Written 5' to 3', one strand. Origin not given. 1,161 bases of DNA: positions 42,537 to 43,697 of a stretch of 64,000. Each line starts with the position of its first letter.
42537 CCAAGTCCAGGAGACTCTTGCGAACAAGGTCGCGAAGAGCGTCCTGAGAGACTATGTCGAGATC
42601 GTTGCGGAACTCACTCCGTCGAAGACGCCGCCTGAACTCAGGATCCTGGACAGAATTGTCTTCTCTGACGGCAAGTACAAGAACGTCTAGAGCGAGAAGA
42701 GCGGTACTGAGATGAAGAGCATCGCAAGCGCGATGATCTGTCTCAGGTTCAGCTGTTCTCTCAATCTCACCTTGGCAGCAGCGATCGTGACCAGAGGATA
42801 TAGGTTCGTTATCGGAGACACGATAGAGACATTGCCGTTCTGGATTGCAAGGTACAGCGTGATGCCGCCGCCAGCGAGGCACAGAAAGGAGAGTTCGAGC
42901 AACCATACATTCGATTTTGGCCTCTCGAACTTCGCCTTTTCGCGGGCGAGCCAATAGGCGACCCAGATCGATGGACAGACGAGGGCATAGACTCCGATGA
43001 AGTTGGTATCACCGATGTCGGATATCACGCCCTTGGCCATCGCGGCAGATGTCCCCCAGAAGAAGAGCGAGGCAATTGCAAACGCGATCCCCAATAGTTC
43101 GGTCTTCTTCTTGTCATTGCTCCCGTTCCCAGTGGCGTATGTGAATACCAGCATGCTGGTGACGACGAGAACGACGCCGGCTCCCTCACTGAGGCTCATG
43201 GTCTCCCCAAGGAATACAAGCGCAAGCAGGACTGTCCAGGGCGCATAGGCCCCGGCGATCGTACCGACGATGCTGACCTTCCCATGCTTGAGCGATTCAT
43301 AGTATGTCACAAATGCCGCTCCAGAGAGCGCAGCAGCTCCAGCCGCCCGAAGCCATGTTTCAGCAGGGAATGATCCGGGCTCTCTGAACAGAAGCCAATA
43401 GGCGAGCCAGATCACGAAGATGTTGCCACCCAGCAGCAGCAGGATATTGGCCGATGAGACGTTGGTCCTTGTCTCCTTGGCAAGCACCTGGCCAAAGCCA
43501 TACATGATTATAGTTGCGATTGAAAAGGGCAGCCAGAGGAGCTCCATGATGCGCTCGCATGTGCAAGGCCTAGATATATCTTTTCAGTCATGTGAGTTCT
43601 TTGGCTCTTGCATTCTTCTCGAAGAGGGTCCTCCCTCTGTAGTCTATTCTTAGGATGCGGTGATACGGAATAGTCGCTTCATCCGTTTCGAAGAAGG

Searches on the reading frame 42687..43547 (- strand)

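Call 75: search_protein_families(library=pfam, proteins=[window:42687-43547:-], max_evalue=0.01)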
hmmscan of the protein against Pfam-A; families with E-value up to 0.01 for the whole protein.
window:42687-43547:- (286 aa): 3 families
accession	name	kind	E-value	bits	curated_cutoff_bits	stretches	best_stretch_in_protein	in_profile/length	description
PF00892.27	EamA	-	1e-27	97.5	28.2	2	152-284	2-133/135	EamA-like transporter family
PF03151.22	TPT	-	0.0034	17.2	30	0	172-282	22-133/291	Triose-phosphate Transporter family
PF10639.15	TMEM234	-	0.0058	17.2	30.1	0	221-281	48-109/113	Putative transmembrane family 234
